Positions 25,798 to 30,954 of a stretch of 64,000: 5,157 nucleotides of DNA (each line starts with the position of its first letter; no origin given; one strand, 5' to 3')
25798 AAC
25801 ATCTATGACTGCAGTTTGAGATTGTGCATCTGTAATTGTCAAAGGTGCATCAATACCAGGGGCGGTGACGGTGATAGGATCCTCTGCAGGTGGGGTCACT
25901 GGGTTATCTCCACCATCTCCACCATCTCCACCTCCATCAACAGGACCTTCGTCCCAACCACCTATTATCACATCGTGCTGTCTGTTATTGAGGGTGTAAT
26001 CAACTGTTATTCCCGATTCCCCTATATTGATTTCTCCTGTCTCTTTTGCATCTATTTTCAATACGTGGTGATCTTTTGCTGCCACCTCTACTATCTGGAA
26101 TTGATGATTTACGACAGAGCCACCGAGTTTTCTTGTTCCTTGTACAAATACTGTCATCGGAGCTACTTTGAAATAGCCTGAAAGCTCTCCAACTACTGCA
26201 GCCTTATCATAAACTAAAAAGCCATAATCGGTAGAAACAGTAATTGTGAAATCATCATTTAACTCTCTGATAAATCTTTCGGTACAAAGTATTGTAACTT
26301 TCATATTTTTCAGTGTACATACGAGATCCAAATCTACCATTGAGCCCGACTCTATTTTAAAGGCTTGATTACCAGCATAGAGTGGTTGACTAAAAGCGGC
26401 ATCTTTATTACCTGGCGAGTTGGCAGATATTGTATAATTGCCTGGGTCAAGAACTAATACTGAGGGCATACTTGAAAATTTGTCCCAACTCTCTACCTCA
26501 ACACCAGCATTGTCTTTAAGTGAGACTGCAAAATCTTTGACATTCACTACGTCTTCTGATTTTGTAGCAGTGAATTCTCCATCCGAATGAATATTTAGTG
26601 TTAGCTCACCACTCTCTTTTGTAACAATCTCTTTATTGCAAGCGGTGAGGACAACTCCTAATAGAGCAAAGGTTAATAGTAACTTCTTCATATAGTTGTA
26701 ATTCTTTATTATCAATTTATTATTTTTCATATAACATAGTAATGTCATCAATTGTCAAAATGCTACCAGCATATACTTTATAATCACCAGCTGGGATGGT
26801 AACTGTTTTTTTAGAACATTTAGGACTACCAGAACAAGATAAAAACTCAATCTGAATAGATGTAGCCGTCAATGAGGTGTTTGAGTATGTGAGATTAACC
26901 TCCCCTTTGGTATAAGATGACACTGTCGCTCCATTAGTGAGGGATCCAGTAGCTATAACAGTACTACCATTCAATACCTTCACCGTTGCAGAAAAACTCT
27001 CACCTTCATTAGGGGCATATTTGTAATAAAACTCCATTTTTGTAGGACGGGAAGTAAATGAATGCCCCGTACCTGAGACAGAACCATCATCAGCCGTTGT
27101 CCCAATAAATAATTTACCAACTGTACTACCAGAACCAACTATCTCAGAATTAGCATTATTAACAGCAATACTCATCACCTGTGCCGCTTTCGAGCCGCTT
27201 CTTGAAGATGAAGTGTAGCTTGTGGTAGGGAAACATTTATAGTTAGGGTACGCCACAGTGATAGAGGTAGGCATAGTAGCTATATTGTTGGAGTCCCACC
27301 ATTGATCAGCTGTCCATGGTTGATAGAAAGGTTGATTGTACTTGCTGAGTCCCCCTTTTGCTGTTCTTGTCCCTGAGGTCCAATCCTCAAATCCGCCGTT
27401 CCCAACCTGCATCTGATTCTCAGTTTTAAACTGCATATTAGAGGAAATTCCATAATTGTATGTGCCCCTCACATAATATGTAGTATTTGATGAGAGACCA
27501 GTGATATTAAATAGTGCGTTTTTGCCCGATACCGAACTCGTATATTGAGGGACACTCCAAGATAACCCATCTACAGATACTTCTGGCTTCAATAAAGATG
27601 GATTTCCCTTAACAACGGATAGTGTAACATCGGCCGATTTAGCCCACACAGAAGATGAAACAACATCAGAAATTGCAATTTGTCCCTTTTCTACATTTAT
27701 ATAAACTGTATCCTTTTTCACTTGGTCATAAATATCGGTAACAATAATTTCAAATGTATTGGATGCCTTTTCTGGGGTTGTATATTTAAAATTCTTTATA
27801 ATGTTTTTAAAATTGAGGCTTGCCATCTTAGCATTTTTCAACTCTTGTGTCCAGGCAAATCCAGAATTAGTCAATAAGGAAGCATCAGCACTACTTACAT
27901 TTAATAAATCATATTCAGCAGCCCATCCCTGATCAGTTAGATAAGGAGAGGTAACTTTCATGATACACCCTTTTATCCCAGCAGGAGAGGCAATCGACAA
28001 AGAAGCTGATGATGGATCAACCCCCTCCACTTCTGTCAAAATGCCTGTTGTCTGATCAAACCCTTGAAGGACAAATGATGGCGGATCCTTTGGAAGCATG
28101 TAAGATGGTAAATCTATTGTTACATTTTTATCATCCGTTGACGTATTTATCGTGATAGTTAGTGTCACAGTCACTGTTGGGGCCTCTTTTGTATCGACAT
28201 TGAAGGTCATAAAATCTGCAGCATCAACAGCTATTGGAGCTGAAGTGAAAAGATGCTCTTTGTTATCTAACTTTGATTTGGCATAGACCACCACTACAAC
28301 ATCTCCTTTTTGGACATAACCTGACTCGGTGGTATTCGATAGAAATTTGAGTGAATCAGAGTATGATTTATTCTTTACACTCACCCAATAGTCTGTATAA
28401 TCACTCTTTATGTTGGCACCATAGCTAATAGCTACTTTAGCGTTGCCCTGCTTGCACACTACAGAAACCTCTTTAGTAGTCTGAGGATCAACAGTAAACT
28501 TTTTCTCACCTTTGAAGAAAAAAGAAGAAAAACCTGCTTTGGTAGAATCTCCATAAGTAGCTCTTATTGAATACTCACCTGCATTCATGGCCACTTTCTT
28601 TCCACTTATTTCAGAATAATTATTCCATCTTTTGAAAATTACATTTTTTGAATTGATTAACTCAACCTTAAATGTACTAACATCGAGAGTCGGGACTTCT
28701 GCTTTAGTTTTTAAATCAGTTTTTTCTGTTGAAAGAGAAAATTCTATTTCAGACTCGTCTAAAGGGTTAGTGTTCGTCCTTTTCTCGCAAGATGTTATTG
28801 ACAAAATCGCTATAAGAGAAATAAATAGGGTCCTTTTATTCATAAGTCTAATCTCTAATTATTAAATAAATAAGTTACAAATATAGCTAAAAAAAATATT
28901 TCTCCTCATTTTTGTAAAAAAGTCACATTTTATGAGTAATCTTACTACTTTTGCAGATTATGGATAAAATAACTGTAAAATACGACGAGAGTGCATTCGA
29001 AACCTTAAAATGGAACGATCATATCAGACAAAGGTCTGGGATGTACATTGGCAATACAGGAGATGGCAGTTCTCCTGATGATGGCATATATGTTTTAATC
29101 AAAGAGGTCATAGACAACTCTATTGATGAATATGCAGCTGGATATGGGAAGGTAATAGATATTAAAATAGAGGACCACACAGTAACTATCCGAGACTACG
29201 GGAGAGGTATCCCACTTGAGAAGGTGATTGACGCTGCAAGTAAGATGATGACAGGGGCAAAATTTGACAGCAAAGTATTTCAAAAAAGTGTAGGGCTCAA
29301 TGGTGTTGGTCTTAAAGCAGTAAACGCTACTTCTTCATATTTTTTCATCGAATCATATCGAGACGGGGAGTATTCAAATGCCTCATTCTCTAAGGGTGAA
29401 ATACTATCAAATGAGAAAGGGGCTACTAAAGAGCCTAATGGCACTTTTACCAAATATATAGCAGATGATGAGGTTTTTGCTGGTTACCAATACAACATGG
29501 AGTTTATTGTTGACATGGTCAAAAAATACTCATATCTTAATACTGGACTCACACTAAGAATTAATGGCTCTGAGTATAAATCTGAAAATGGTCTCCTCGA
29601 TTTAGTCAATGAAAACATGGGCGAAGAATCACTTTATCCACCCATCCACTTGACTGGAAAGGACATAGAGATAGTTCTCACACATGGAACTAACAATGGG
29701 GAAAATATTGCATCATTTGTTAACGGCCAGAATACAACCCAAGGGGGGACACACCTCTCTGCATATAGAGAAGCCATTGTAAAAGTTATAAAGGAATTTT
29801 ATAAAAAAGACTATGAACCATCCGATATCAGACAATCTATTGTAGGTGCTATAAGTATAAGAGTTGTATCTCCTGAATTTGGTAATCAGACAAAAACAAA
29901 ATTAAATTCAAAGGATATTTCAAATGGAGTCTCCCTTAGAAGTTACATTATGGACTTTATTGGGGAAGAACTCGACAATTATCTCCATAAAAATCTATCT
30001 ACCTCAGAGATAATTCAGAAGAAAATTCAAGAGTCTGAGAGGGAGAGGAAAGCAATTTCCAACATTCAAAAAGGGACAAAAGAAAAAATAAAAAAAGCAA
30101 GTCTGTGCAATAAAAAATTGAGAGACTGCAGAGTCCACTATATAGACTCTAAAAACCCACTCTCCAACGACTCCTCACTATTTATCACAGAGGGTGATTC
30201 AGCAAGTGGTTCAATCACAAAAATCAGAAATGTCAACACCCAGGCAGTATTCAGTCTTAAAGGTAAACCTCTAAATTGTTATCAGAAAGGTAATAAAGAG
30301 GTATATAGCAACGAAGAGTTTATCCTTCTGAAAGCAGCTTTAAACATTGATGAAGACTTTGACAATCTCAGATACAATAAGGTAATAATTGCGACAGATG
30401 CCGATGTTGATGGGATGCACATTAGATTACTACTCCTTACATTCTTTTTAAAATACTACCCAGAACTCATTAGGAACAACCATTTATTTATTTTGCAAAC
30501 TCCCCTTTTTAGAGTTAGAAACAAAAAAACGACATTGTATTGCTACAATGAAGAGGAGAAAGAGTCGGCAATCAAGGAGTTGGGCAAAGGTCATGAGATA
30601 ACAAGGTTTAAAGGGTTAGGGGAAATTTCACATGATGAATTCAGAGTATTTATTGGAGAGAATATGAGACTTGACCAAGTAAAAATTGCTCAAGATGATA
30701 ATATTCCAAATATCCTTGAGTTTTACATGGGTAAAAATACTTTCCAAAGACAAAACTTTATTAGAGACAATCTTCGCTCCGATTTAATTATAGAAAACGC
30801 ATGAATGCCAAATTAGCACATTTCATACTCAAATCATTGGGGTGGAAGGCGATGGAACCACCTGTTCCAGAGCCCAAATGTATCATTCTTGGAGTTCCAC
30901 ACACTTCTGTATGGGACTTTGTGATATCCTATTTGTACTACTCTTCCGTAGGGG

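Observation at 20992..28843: Five-gene operon of domain-shuffled surface lipoproteins plus a small beta-barrel: candidate uncharacterised cell-surface system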

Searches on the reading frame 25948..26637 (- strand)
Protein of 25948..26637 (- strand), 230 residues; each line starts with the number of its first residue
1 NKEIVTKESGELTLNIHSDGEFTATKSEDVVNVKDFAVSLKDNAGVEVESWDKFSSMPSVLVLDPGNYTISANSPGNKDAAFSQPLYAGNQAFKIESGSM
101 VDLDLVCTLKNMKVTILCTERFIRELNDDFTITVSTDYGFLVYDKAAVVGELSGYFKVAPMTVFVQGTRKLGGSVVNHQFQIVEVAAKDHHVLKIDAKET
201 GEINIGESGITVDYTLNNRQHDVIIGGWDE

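Call 24: find_homologous_proteins(query=A3, max_evalue=0.001)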
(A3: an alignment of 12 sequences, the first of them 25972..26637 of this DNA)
Query A3 (12 sequences) (222 aa, profile of the alignment): 5 proteins with E <= 0.001 among 5149 candidates.
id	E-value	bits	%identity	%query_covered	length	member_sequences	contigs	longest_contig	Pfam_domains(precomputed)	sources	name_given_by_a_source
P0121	5.6e-89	315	100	100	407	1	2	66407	PF14900.12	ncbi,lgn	-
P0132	1.2e-68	249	41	97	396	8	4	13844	PF14900.12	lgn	-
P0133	5.8e-68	247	43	96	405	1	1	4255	PF14900.12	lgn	-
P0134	1.7e-67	245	43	97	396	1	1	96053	PF14900.12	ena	-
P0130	6.9e-57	210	30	76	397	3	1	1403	PF14900.12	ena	-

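Call 38: search_solved_structures(query=A3, max_evalue=10)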
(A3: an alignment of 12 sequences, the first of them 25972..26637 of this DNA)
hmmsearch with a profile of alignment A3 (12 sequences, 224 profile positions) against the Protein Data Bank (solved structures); distinct sequences matched with E-value up to 10: 2.
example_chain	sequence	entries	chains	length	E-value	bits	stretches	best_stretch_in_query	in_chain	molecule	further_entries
4jgq_A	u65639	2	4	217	0.51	12.8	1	55-160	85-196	Sporulation kinase D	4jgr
3ohn_A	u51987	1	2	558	1.2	11.6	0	36-90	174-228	Outer membrane usher protein FimD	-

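Call 67: search_solved_structures(query=A6, max_evalue=10, show_alignments=3)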
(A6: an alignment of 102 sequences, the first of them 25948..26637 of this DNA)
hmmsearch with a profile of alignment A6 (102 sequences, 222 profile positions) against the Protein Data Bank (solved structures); distinct sequences matched with E-value up to 10: 7.
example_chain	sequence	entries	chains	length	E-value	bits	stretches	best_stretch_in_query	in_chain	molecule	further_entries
6fwx_A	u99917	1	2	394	0.00033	23.5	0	58-92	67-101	Titin,Titin,Titin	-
6nuk_A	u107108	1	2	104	0.087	15.6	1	148-217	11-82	Ferredog-Diesel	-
1ya5_A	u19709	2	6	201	0.19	14.5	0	58-92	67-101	N2B-TITIN ISOFORM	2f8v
4wi0_B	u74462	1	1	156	0.21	14.3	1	23-80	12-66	Cellulosomal scaffoldin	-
9sj2_C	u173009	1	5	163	0.28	14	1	129-214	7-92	AbpX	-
6xi3_AAA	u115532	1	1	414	0.63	12.8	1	155-210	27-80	Large adhesion protein (Lap) involved in biofilm formation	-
6sdb_A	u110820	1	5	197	0.63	12.8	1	58-92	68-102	Titin,Decorin,Titin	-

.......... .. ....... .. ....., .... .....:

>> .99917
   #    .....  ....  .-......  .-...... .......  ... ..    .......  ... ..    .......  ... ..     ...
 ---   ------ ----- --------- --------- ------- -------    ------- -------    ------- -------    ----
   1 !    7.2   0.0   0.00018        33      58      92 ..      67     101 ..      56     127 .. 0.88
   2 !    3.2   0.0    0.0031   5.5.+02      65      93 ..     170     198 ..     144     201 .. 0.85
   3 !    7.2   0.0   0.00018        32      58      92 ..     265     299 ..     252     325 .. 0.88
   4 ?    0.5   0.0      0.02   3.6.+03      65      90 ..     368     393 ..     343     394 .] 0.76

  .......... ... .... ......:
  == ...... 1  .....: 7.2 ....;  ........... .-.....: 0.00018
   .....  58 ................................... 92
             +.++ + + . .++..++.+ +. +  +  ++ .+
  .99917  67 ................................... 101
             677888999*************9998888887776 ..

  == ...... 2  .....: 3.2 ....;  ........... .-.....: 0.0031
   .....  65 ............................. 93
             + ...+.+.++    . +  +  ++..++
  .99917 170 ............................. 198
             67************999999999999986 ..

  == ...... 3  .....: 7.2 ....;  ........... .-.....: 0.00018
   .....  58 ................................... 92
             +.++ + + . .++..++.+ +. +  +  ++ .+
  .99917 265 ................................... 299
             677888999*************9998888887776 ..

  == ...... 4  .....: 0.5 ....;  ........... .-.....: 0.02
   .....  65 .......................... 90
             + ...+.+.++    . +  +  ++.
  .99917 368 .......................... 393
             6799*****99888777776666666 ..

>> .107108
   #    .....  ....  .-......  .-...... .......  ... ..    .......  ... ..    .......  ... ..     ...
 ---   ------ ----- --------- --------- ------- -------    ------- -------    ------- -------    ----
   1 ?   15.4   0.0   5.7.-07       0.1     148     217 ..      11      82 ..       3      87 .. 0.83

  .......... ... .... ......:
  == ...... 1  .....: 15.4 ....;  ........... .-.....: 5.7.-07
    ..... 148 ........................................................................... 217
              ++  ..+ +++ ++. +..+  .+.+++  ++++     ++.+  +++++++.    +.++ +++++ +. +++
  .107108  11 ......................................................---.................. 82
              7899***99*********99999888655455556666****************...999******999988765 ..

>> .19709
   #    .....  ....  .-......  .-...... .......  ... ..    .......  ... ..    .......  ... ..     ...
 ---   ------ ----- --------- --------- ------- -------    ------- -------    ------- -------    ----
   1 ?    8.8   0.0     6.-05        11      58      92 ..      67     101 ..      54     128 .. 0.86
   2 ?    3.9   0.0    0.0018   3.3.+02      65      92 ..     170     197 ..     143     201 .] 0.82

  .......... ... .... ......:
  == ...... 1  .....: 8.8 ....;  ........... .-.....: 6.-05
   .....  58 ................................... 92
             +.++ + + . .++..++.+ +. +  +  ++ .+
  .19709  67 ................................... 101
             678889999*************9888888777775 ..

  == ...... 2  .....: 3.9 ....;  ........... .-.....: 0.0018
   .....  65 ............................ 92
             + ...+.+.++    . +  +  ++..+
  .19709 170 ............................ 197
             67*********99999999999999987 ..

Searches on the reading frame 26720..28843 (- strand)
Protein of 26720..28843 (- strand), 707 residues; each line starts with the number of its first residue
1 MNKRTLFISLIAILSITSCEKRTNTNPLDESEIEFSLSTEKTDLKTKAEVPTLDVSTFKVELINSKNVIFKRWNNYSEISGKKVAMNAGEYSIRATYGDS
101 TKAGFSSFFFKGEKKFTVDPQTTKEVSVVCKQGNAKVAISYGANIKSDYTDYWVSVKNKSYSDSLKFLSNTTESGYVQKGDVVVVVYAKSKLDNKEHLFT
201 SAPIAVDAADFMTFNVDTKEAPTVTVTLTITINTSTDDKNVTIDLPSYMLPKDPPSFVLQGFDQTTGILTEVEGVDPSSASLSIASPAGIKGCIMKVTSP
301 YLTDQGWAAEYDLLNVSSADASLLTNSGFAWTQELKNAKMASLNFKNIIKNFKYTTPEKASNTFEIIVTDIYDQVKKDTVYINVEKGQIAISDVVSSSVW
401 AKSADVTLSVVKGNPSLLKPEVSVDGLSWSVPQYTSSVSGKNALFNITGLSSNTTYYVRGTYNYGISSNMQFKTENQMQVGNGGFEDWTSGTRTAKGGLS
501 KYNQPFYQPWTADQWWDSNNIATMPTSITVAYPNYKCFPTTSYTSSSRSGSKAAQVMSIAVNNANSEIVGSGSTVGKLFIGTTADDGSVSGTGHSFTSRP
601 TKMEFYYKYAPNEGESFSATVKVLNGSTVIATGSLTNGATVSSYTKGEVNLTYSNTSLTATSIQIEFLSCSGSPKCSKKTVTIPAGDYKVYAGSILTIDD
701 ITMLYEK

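Call 3: search_protein_families(library=pfam, proteins=[window:26720-28843:-], max_evalue=0.1)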
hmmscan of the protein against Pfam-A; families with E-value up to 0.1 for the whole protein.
window:26720-28843:- (707 aa): 2 families
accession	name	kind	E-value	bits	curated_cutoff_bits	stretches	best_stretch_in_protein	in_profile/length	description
PF14900.11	DUF4493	-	2.2e-37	129.5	27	1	33-246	5-225/226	Domain of unknown function (DUF4493)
PF13201.12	PCMD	-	7.9e-09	36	28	1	485-613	2-125/234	Putative carbohydrate metabolism domain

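Call 4: search_protein_families(library=ncbifam, proteins=[window:26720-28843:-], max_evalue=0.1)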
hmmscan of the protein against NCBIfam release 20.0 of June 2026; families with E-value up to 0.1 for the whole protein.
window:26720-28843:- (707 aa): 0 families

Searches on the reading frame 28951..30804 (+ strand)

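Call 72: search_protein_families(library=pfam, proteins=[window:28951-30804:+], max_evalue=0.00001)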
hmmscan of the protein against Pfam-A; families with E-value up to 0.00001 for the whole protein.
window:28951-30804:+ (617 aa): 5 families
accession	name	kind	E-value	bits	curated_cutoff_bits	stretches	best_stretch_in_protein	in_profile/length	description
PF00204.31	DNA_gyraseB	-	5.8e-26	91.4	27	1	237-369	32-167/173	DNA gyrase B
PF01751.28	Toprim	-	1.1e-16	61.2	23.1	1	410-509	2-86/96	Toprim domain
PF02518.31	HATPase_c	-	2e-09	38.3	26.4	1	44-127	4-83/111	Histidine kinase-, DNA gyrase B-, and HSP90-like ATPase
PF13589.12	HATPase_c_3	-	3.3e-07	30.8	25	1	50-157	7-114/137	Histidine kinase-, DNA gyrase B-, and HSP90-like ATPase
PF00986.26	DNA_gyraseB_C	-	9.7e-07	29.3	29.8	1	546-604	2-62/63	DNA gyrase B subunit, carboxyl terminus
